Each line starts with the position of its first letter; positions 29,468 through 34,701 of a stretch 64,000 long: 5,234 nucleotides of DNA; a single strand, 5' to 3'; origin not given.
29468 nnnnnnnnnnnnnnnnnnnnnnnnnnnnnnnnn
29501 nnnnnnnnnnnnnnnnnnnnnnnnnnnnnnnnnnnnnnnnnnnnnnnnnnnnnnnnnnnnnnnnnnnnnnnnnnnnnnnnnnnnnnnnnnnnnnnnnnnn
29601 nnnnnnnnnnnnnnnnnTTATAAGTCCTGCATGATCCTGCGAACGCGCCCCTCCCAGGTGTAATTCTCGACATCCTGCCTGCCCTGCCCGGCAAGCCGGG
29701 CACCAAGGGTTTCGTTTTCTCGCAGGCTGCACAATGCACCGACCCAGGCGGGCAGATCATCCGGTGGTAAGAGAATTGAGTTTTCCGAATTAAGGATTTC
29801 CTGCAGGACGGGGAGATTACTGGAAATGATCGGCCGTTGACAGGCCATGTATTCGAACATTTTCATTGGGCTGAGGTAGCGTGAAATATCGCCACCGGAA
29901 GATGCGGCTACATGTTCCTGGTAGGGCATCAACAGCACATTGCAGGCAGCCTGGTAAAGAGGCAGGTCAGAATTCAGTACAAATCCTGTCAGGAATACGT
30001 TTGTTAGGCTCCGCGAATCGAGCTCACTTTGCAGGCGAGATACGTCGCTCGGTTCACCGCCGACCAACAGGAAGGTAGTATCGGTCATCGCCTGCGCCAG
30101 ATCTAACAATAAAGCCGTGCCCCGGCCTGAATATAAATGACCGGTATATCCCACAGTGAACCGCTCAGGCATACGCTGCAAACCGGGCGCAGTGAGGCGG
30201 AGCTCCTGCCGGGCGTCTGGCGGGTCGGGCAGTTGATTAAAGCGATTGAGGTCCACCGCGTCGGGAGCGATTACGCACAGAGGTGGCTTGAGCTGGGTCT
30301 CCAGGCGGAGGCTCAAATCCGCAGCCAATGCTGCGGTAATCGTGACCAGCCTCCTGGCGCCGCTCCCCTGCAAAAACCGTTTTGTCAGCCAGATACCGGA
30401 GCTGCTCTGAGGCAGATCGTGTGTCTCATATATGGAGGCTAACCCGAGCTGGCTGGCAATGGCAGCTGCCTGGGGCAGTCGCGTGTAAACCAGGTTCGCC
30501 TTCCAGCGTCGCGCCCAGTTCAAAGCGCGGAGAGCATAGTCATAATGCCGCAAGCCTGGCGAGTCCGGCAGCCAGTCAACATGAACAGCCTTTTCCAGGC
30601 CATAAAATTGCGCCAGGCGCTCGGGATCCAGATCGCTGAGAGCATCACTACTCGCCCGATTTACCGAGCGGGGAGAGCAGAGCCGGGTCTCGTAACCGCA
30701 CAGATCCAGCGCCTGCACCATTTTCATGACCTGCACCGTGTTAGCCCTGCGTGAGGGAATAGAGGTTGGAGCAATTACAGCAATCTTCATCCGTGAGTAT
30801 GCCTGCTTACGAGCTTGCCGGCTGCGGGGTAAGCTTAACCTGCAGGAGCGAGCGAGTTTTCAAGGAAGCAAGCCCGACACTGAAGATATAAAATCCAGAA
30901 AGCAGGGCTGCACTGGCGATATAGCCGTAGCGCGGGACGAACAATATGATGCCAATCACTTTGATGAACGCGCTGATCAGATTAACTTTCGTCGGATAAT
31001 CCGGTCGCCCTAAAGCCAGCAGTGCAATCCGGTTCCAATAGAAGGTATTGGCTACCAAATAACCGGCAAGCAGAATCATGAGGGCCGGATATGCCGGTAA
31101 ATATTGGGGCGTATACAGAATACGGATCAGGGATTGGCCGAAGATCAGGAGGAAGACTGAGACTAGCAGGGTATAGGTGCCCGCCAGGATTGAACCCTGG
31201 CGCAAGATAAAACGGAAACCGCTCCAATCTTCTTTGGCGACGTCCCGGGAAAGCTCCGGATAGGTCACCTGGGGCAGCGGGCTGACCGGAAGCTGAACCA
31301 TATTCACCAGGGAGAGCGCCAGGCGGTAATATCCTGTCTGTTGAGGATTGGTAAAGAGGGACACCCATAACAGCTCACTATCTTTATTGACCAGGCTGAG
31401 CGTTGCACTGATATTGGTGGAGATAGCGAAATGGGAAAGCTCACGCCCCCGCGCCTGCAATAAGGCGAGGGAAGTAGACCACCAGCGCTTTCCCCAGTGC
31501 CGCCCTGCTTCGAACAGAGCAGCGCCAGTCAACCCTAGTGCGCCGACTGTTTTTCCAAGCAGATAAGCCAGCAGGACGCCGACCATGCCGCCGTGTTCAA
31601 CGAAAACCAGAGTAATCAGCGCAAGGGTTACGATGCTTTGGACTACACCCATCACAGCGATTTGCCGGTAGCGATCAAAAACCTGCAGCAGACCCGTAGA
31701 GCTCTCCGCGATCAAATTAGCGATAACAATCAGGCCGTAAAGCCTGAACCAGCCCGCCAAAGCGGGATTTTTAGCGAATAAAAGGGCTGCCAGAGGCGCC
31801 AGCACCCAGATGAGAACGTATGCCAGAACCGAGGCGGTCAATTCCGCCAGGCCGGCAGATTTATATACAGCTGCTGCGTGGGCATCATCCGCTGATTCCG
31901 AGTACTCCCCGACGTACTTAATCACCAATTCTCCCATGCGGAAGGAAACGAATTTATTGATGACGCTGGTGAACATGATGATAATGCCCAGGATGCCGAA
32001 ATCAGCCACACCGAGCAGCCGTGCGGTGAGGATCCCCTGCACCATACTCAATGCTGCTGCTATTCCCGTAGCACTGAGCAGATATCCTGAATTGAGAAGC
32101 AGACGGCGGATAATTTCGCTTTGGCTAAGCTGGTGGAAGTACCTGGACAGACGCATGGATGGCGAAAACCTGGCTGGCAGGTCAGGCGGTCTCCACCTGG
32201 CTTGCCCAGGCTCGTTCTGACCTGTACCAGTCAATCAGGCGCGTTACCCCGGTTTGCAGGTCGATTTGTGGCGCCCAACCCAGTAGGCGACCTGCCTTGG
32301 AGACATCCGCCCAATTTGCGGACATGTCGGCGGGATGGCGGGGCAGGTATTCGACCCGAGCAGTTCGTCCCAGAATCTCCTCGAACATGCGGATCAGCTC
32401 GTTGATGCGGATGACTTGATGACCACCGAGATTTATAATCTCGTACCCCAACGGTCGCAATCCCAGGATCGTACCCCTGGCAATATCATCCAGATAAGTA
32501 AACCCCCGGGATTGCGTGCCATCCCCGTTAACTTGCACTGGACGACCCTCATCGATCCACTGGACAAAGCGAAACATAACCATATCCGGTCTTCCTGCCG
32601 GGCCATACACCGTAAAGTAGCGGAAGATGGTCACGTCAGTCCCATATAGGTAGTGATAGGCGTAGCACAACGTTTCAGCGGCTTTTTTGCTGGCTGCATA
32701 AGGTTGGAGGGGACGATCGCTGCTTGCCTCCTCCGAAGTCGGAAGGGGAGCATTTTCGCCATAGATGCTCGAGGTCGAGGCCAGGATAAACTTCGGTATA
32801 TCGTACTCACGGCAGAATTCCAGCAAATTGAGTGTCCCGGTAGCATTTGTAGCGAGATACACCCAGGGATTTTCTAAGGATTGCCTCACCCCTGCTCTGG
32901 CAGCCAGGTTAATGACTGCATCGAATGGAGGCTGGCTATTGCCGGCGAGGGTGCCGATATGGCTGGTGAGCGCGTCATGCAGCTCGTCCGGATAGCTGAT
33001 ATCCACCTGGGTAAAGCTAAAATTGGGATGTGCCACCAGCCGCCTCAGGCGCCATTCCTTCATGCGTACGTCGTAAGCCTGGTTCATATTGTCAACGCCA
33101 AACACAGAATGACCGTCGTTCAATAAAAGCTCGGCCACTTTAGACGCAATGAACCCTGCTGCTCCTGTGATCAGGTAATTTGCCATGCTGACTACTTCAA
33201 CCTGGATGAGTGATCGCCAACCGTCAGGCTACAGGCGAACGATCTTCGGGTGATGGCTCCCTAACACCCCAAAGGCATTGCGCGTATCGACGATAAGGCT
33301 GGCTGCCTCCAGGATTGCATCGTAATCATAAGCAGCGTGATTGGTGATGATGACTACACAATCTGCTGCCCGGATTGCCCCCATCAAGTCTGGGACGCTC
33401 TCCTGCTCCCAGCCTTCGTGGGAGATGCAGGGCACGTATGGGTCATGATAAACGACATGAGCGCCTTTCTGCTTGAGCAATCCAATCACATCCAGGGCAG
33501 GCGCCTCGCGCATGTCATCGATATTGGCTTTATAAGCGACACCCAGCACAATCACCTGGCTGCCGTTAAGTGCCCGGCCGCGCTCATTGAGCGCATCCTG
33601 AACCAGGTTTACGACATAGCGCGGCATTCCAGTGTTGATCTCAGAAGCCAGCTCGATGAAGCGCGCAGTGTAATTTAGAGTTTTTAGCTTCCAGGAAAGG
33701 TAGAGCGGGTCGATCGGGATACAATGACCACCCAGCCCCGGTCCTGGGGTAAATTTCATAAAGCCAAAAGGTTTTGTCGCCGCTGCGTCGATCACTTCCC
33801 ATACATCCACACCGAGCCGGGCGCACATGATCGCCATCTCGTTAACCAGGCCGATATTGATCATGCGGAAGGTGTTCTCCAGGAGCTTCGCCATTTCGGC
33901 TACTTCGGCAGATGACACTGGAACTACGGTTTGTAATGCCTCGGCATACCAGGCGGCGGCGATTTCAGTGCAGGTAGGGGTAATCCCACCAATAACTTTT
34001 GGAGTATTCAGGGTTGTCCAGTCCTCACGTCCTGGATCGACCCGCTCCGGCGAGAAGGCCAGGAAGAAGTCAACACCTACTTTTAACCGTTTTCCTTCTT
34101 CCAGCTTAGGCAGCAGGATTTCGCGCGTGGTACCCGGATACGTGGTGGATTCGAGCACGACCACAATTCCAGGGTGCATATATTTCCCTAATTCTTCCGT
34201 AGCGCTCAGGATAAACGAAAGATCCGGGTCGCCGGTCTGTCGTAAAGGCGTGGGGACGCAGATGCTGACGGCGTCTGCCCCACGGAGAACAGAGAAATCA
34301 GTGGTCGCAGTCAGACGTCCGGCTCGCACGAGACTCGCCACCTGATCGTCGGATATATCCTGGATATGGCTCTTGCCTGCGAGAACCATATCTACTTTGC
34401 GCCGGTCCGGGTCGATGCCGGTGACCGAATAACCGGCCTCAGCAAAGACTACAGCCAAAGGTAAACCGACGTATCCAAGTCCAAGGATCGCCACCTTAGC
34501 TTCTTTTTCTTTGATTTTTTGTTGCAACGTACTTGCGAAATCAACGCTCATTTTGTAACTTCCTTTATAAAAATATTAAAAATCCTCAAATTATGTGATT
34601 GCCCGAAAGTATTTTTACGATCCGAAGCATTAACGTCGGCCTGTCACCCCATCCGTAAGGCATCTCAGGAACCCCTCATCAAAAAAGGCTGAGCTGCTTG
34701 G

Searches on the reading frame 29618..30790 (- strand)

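Call 4: search_protein_families(library=pfam, proteins=[window:29618-30790:-], max_evalue=0.01)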
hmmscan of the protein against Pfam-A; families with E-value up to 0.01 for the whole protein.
window:29618-30790:- (390 aa): 5 families
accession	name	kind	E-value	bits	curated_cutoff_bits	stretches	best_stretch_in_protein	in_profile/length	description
PF13692.12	Glyco_trans_1_4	-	1.2e-16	61.6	27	1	211-358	2-141/142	Glycosyl transferases group 1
PF00534.26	Glycos_transf_1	-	4.8e-09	36.4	26.4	1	209-372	14-171/172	Glycosyl transferases group 1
PF13524.12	Glyco_trans_1_2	-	3.8e-06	27.3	25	1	264-388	28-144/144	Glycosyl transferase-like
PF13579.12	Glyco_trans_4_4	-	0.00022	22.1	29.7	1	19-160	5-143/158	Glycosyl transferase 4-like domain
PF13439.12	Glyco_transf_4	-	0.0024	18.4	28.5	1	20-169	7-156/170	Glycosyltransferase Family 4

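Call 28: search_protein_families(library=ncbifam, proteins=[window:29618-30790:-], max_evalue=0.00001)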
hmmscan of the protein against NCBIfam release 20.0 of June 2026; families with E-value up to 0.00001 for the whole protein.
window:29618-30790:- (390 aa): 3 families
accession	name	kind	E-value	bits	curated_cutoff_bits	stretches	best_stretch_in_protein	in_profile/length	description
TIGR04063.1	stp3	hypoth_equivalog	3e-13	49.4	442.05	1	146-385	159-387/397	TIGR04063 family PEP-CTERM/XrtA system glycosyltransferase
NF047676.1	TeichurnBiosyTuaH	equivalog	8.4e-09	34.8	550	1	209-336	213-331/384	teichuronic acid biosynthesis protein TuaH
NF041876.1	EPS_EpsE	equivalog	1.2e-06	28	400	0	311-376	312-378/389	exopolysaccharide biosynthesis GT4 family glycosyltransferase EpsE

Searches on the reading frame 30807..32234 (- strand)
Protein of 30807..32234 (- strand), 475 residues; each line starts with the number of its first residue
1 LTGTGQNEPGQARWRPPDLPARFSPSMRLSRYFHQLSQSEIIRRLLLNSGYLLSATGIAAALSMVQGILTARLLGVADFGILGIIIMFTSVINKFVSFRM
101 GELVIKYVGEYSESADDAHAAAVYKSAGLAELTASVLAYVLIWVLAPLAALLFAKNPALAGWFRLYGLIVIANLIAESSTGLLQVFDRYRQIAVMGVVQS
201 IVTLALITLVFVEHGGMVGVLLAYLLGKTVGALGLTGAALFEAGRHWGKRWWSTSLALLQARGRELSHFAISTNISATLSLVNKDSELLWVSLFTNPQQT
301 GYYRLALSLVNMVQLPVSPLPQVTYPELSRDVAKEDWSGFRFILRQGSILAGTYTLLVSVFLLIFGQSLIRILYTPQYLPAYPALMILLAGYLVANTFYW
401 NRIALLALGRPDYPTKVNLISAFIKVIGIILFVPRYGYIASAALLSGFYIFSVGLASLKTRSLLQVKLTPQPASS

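Call 4: search_protein_families(library=pfam, proteins=[window:30807-32234:-], max_evalue=0.01)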
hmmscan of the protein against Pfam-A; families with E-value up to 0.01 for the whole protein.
window:30807-32234:- (475 aa): 3 families
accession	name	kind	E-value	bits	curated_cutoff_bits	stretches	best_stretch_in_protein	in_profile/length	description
PF01943.22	Polysacc_synt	-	2.7e-20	73.4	28.2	1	47-330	3-272/274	Polysaccharide biosynthesis protein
PF13440.11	Polysacc_synt_3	-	5.9e-18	65.5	23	1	71-382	3-292/293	Polysaccharide biosynthesis protein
PF03023.19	MurJ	-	0.00068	18.8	27.4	1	110-461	40-402/451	Lipid II flippase MurJ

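Call 28: search_protein_families(library=ncbifam, proteins=[window:30807-32234:-], max_evalue=0.00001)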
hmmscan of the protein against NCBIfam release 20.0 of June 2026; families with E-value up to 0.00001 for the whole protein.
window:30807-32234:- (475 aa): 1 family
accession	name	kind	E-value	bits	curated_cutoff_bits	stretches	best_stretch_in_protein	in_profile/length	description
NF007773.0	PRK10459.1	equivalog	2.1e-10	40.2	273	1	55-444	17-386/492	MOP flippase family protein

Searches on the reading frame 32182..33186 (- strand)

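Call 4: search_protein_families(library=pfam, proteins=[window:32182-33186:-], max_evalue=0.01)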
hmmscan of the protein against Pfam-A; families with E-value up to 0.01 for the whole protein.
window:32182-33186:- (334 aa): 9 families
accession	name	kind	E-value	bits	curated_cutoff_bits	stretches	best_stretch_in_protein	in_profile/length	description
PF01370.27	Epimerase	-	3e-53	181.1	20.9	1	5-254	2-240/240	NAD dependent epimerase/dehydratase family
PF16363.11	GDP_Man_Dehyd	-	1.4e-49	169.8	27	1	5-316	1-331/332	GDP-mannose 4,6 dehydratase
PF01073.25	3Beta_HSD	-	3.8e-12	46.3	22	1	5-248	1-234/280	3-beta hydroxysteroid dehydrogenase/isomerase family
PF04321.23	RmlD_sub_bind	-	2.9e-11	43.4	27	1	5-239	4-193/287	RmlD substrate binding domain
PF07993.18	NAD_binding_4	-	6.2e-10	39.1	20.1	1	88-195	89-209/258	Male sterility protein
PF02719.21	Polysacc_synt_2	-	3.1e-07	30.3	20.2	1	5-219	2-194/293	Polysaccharide biosynthesis protein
PF13460.12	NAD_binding_10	-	1.4e-06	28.8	27.2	1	8-176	1-133/184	NAD(P)H-binding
PF08659.16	KR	-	0.00051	20.4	22.6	1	2-143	1-142/180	KR domain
PF00106.31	adh_short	-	0.00087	19.3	26.6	1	5-123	4-117/195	short chain dehydrogenase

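Call 28: search_protein_families(library=ncbifam, proteins=[window:32182-33186:-], max_evalue=0.00001)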
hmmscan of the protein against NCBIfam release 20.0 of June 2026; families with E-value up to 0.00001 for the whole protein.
window:32182-33186:- (334 aa): 22 families
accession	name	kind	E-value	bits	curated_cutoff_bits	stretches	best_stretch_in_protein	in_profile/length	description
TIGR01179.1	galE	equivalog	6.6e-46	156.6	262.3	2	5-196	3-179/332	UDP-glucose 4-epimerase GalE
TIGR01181.1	dTDP_gluc_dehyt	equivalog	2.3e-44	151.8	365.1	1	4-330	2-320/321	dTDP-glucose 4,6-dehydratase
TIGR04180.1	EDH_00030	hypoth_equivalog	5e-35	121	475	1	5-308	2-296/297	NAD-dependent 4,6-dehydratase LegB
NF011728.1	PRK15181.1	equivalog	5.2e-28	98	760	1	3-323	17-339/348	Vi polysaccharide biosynthesis UDP-N-acetylglucosaminuronic acid C-4 epimerase TviC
NF007490.0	PRK10084.1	subfamily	1.2e-26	93.6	649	1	4-332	3-345/361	dTDP-glucose 4,6-dehydratase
NF007582.0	PRK10217.1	equivalog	1.5e-26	93.4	698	1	1-332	1-342/355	dTDP-glucose 4,6-dehydratase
NF007956.0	PRK10675.1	subfamily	1.4e-25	90.2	394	2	4-196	3-183/338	UDP-glucose 4-epimerase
TIGR02197.1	heptose_epim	equivalog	1e-22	80.7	274.6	1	5-323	2-315/316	ADP-glyceromanno-heptose 6-epimerase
NF047922.1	GDPFucSynFcl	equivalog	4.8e-18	65.6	500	1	89-324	55-304/308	GDP-L-fucose synthase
TIGR02622.1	CDP_4_6_dhtase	equivalog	9.9e-17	61.1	278.45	1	5-181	8-172/352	CDP-glucose 4,6-dehydratase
TIGR01472.1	gmd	equivalog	3.1e-16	59.5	415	1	5-182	4-174/342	GDP-mannose 4,6-dehydratase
NF042422.1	oxyalk_red_OleD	equivalog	1.8e-14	53.8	580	1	88-240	63-212/329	2-alkyl-3-oxoalkanoate reductase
NF008872.0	PRK11908.1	equivalog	1e-12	47.8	294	1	3-235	3-229/349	bifunctional UDP-4-keto-pentose/UDP-xylose synthase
NF005998.1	PRK08125.1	equivalog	2.5e-11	42.7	777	1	4-269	318-582/649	bifunctional UDP-4-amino-4-deoxy-L-arabinose formyltransferase/UDP-glucuronic acid oxidase ArnA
NF008360.0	PRK11150.1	equivalog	2.9e-11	43.2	452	1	5-258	3-240/310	ADP-glyceromanno-heptose 6-epimerase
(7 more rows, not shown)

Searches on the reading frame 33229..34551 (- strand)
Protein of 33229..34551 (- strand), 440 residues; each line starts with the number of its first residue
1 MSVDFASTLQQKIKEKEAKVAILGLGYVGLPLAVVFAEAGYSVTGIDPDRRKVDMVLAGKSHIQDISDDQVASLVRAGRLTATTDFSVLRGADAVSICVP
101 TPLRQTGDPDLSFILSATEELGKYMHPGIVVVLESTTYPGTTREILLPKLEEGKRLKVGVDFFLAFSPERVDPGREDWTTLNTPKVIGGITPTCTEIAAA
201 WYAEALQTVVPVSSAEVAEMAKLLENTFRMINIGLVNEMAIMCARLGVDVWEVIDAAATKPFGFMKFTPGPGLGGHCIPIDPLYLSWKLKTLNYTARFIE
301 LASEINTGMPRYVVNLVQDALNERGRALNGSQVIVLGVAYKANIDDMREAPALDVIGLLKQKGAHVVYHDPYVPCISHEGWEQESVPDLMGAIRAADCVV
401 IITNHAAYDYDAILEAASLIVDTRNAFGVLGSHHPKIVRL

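Call 6: search_protein_families(library=pfam, proteins=[window:33229-34551:-], max_evalue=0.001)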
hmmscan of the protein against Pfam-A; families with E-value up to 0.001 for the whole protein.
window:33229-34551:- (440 aa): 7 families
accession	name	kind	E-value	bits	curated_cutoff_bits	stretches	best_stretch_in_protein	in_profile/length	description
PF03721.20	UDPG_MGDP_dh_N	-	2.4e-42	145.1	27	1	19-196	2-181/187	UDP-glucose/GDP-mannose dehydrogenase family, NAD binding domain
PF00984.24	UDPG_MGDP_dh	-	2.8e-31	107.9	25.4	1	217-307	2-93/94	UDP-glucose/GDP-mannose dehydrogenase family, central domain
PF03720.21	UDPG_MGDP_dh_C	-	2.9e-24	85.8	30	1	335-427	2-101/103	UDP-glucose/GDP-mannose dehydrogenase family, UDP binding domain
PF03446.21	NAD_binding_2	-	1.6e-06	28.7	21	1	19-145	1-103/161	NAD binding domain of 6-phosphogluconate dehydrogenase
PF02737.24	3HCDH_N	-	2.5e-05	24.7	22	1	19-96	1-83/180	3-hydroxyacyl-CoA dehydrogenase, NAD binding domain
PF13478.12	XdhC_C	-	6e-05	24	29.7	0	355-434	13-79/125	XdhC Rossmann domain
PF02826.25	2-Hacid_dh_C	-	9.2e-05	22.3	25.1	0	16-54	35-73/178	D-isomer specific 2-hydroxyacid dehydrogenase, NAD binding domain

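Call 28: search_protein_families(library=ncbifam, proteins=[window:33229-34551:-], max_evalue=0.00001)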
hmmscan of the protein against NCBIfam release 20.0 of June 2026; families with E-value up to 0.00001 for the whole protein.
window:33229-34551:- (440 aa): 7 families
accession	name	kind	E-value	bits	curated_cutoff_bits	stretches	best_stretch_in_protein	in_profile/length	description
TIGR03026.1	NDP-sugDHase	subfamily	2.7e-133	444.8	189.8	1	19-425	2-413/413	nucleotide sugar dehydrogenase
NF040825.1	UDPMaNacDH_Arch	equivalog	4.4e-86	289.3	750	1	19-408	2-377/418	UDP-N-acetyl-D-mannosamine dehydrogenase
NF008286.0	PRK11064.1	equivalog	4.2e-78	262.8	459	1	18-424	4-416/420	UDP-N-acetyl-D-mannosamine dehydrogenase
NF011729.0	PRK15182.1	equivalog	1.8e-61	208.2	592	1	17-374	6-358/425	Vi polysaccharide biosynthesis UDP-N-acetylglucosamine C-6 dehydrogenase TviB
NF041297.1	UDPGDh_AglM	equivalog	2.1e-57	195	670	1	19-424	2-414/429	UDP-glucose 6-dehydrogenase AglM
NF047673.2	TeichurnBiosyTuaD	equivalog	3.1e-51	174.9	700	1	19-428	3-415/439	UDP-glucose 6-dehydrogenase TuaD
NF011631.0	PRK15057.1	equivalog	2.3e-12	46.7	757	1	19-415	2-377/388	UDP-glucose 6-dehydrogenase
